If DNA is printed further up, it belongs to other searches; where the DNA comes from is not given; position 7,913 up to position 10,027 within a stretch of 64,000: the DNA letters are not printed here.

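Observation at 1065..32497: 31-kb single-strand hydrolase cluster with its own importer and two ROK regulators: candidate uncharacterised catabolic system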

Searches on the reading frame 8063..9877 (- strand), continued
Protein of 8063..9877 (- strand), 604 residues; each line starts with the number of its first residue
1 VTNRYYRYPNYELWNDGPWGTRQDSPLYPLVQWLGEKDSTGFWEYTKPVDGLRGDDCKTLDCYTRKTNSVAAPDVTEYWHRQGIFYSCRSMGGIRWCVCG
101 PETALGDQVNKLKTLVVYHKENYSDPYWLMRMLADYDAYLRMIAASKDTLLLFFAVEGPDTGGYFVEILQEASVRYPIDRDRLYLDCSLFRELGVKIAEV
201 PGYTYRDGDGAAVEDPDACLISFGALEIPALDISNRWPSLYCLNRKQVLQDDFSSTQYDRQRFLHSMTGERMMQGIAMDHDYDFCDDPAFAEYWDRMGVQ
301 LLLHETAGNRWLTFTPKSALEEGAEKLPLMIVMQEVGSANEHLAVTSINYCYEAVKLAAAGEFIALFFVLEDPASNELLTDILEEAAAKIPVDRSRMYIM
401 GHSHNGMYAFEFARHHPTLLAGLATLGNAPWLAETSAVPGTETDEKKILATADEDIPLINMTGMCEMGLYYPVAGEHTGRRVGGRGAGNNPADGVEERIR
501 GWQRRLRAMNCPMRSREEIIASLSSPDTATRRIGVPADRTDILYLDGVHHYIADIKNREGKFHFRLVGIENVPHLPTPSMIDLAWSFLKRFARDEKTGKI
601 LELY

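Call 82: search_protein_families(library=pfam, proteins=[L012:14533-16050:+, L012:17055-18011:+, L012:19506-20549:+, L012:18-1493:+, L012:1521-2672:+, L014:7913-9766:+, L014:3121-4194:+, L014:640-1830:+, L009:5696-7540:+, L010:13668-14828:-], max_evalue=0.001)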
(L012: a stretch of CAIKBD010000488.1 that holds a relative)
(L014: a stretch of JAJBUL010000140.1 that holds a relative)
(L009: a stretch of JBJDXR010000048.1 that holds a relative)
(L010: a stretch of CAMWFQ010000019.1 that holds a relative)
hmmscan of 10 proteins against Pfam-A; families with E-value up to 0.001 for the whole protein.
L012:14533-16050:+ (505 aa): 2 families
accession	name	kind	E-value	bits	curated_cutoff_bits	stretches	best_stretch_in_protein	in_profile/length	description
PF00370.27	FGGY_N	-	2.4e-65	221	28.8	1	3-245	1-245/245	FGGY family of carbohydrate kinases, N-terminal domain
PF02782.22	FGGY_C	-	2.4e-34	119.3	27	1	254-450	1-197/198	FGGY family of carbohydrate kinases, C-terminal domain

L012:17055-18011:+ (318 aa): 1 family
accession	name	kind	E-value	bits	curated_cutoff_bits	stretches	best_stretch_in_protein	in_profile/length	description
PF02126.24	PTE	-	6.3e-28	98.5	22.4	1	19-310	1-293/298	Phosphotriesterase family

L012:19506-20549:+ (347 aa): 0 families

L012:18-1493:+ (491 aa): 4 families
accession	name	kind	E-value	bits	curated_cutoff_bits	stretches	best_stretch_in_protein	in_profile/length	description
PF00488.27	MutS_V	-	5.4e-36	124.8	30.2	1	35-218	1-186/188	MutS domain V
PF01713.27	Smr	-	3.1e-23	82.1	25.7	1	416-488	3-76/77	Smr domain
PF20297.4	MSSS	-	1.5e-08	34.6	26.8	1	345-384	1-42/42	MutS2 and Smr-associated SH3 domain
PF21007.2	FBF1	-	0.00034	19.7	45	1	210-329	358-478/524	Fas-binding factor 1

L012:1521-2672:+ (383 aa): 3 families
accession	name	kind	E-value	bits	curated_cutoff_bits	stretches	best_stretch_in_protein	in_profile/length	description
PF13487.12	HD_5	-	1.2e-29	103.7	27.2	1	187-350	4-170/170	HD domain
PF01966.28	HD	-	3.5e-17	63.2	22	1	199-317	3-114/116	HD domain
PF13185.12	GAF_2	-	9.4e-06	26.3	28.6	1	21-135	2-111/136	GAF domain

L014:7913-9766:+ (617 aa): 12 families
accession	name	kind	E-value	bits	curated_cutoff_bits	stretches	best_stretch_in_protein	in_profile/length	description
PF00890.30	FAD_binding_2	-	2.9e-46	159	20.4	1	167-591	1-408/414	FAD binding domain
PF03486.20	HI0933_like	-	1.3e-13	51.4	50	1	167-203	2-38/244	HI0933-like protein Rossmann domain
PF04205.19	FMN_bind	-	7.8e-13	49.3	22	1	69-140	1-76/77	FMN-binding domain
PF12831.13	FAD_oxidored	-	1e-11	45.3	27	1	167-348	1-142/416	FAD dependent oxidoreductase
PF01266.30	DAO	-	1.8e-11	44.6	27.9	1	167-205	1-41/353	FAD dependent oxidoreductase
PF07992.20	Pyr_redox_2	-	1.2e-08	35.2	26.1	1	167-353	2-110/291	Pyridine nucleotide-disulphide oxidoreductase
PF01134.28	GIDA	-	5.8e-07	29.3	22.1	1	167-198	1-32/391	Glucose inhibited division protein A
PF01262.27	AlaDh_PNT_C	-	3.3e-06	27.1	23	1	165-200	28-63/214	Alanine dehydrogenase/PNT, C-terminal domain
PF00070.33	Pyr_redox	-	0.00011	23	22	0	168-196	2-30/82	Pyridine nucleotide-disulphide oxidoreductase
PF01946.23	Thi4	-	0.00015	21.6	26.2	1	159-204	11-57/235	Thi4 family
PF13450.12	NAD_binding_8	-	0.00048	20.8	21.9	1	170-203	1-34/68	NAD(P)-binding Rossmann-like domain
PF13738.12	Pyr_redox_3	-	0.00059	19.6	30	0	169-215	1-47/305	Pyridine nucleotide-disulphide oxidoreductase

L014:3121-4194:+ (357 aa): 6 families
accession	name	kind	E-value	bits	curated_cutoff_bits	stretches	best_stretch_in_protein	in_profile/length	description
PF13377.12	Peripla_BP_3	-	6.6e-21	75.5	26.5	1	189-342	2-160/167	Periplasmic binding protein-like domain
PF00532.27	Peripla_BP_1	-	1.1e-18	68.1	22.2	1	74-338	2-273/281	Periplasmic binding proteins and sugar binding domain of LacI family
PF00356.27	LacI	-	7.5e-17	61.3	27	1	17-61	1-45/46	Bacterial regulatory proteins, lacI family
PF13407.12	Peripla_BP_4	-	1.1e-11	45.3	35.1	1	76-327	1-254/258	Periplasmic binding protein domain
PF01381.28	HTH_3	-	7e-07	29.6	23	1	14-55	8-49/55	Helix-turn-helix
PF12728.13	HTH_17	-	0.00011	22.9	27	1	15-38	1-24/51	Helix-turn-helix domain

L014:640-1830:+ (396 aa): 1 family
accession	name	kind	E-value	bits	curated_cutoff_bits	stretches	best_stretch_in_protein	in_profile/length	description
PF09587.15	PGA_cap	-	1.6e-59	201.9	27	1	22-272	27-251/255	Bacterial capsule synthesis protein PGA_cap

L009:5696-7540:+ (614 aa): 3 families
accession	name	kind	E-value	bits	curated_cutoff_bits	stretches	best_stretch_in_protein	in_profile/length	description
PF00733.27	Asn_synthase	-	8.9e-85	285.9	21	1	247-607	3-352/354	Asparagine synthase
PF13537.11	GATase_7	-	4.4e-41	140.2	25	1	52-172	1-122/123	Glutamine amidotransferase domain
PF13522.11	GATase_6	-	7.7e-35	120.2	27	1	43-167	7-130/130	Glutamine amidotransferase domain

L010:13668-14828:- (386 aa): 1 family
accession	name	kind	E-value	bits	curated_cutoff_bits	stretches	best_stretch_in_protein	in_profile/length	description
PF14486.12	DUF4432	-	1.8e-87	293.4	32.5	1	67-367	2-304/304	Domain of unknown function (DUF4432)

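Call 83: search_protein_representatives(alignment_id=A1)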
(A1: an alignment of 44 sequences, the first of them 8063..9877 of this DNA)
Query: 44 sequences, 596 profile positions. Proteins with E-value up to 0.001 (for the whole library): 1285; up to 1e-10: 332; up to 1e-30: 145. The best 150 are listed.
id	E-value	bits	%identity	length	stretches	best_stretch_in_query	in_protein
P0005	2.4e-263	891.4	-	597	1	2-596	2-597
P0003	3.3e-253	857.9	-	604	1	1-596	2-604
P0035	1.7e-235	799.4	-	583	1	2-596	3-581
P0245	9.6e-235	797.0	-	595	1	2-595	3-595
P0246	3.6e-234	795.1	-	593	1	2-595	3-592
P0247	9.0e-224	760.7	-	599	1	1-596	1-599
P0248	5.3e-220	748.3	-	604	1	1-595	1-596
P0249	3.2e-219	745.7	-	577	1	5-595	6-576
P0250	1.3e-217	740.3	-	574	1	1-596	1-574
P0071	8.0e-206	701.4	-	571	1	10-595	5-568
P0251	3.4e-203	692.8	-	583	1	2-596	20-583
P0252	6.4e-203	691.9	-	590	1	1-595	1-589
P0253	1.1e-199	681.2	-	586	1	1-596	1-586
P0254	1.2e-199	681.1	-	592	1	1-595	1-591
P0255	6.1e-197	672.1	-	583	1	1-596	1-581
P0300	1.8e-74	267.6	-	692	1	241-596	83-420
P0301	4.8e-69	249.8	-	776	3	247-591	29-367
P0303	9.9e-67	242.1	-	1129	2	248-593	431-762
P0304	6.6e-61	222.9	-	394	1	249-594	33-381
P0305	9.2e-60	219.1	-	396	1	249-595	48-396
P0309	9.1e-57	209.2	-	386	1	252-593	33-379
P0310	1.4e-56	208.6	-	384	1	246-594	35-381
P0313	1.1e-49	185.9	-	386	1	248-593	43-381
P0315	2.2e-46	174.9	-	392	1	251-593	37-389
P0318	2.8e-45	171.3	-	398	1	249-592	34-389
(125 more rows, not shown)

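Call 84: list_cluster_members(proteins=[P0304, P0305, P0309, P0310, P0313, P0315, P0318, P0300, P0303, P0301])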
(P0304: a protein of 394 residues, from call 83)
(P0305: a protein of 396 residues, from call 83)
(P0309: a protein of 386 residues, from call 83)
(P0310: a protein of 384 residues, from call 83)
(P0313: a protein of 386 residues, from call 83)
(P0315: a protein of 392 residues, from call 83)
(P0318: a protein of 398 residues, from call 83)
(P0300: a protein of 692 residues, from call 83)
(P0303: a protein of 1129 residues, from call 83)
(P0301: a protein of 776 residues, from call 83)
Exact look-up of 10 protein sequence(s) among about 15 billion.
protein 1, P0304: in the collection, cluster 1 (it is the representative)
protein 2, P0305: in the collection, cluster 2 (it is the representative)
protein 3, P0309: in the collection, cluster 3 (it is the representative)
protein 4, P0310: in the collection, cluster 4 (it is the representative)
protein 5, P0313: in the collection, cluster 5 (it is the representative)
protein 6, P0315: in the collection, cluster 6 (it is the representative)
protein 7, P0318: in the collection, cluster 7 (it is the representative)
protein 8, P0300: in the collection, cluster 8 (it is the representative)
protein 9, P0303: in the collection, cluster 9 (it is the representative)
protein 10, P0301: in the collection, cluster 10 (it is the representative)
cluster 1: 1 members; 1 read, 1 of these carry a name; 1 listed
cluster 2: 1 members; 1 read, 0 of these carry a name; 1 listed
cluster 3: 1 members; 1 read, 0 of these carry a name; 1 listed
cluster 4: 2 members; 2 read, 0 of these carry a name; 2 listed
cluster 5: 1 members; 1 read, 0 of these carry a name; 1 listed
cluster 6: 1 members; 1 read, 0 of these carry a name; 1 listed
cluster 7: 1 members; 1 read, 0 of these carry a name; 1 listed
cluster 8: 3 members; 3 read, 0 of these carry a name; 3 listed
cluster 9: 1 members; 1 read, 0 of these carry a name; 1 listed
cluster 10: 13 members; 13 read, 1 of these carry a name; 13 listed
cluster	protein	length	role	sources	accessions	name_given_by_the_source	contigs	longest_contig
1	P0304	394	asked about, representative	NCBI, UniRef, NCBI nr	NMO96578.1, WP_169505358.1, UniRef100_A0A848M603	hypothetical protein [Paenibacillus lemnae] | Peptidase S9 prolyl oligopeptidase catalytic domain-containing protein n=1 ...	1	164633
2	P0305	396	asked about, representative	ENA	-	-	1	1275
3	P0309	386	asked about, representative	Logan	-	-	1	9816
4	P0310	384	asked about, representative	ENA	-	-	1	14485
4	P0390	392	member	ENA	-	-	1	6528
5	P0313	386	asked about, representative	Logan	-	-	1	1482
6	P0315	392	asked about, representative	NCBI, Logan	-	-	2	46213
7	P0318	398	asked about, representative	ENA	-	-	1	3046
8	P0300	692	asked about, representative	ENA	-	-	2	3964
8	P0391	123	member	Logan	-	-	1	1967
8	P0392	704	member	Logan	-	-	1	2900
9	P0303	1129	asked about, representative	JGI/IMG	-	-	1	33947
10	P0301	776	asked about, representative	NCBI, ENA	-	-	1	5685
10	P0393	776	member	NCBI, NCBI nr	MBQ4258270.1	MAG: hypothetical protein II713_04640 [Clostridia bacterium] | hypothetical protein [Clostridia bacterium]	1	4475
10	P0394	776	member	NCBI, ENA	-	-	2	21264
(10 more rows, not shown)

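Call 93: list_cluster_members(proteins=[P0001, P0074, P0146, P0013, P0019, P0043, P0129, P0014])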
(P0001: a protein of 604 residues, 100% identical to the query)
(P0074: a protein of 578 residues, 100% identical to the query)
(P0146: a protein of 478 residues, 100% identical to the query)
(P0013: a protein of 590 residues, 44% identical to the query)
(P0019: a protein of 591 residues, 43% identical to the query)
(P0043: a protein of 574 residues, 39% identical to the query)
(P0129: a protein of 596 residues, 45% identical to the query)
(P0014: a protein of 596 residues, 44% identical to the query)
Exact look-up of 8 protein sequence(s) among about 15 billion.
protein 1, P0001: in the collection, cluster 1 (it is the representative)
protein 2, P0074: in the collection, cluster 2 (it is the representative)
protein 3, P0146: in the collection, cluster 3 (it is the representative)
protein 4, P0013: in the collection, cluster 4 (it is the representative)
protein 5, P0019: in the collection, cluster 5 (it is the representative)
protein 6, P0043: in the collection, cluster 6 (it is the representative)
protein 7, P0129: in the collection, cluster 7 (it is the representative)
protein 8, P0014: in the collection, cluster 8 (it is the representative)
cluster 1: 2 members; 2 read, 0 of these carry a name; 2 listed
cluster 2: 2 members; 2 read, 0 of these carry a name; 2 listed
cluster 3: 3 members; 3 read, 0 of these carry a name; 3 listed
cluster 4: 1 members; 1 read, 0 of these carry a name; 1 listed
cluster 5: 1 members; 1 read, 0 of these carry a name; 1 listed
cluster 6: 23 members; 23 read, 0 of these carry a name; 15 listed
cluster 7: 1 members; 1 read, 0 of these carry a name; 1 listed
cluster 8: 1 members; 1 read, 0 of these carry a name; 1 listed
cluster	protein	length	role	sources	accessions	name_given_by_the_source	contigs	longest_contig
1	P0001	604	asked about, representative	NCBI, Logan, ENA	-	-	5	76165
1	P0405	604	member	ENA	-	-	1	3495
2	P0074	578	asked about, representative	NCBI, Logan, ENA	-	-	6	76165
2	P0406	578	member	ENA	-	-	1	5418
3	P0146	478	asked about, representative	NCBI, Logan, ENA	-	-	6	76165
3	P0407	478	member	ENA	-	-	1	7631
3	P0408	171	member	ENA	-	-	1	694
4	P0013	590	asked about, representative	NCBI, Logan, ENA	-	-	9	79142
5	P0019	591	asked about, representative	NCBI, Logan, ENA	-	-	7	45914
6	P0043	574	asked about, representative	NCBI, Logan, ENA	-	-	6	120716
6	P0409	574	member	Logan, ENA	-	-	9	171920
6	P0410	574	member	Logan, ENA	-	-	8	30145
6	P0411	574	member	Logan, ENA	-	-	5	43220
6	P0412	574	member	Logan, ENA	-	-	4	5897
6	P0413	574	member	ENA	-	-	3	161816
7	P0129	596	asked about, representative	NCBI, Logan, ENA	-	-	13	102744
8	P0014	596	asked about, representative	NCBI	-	-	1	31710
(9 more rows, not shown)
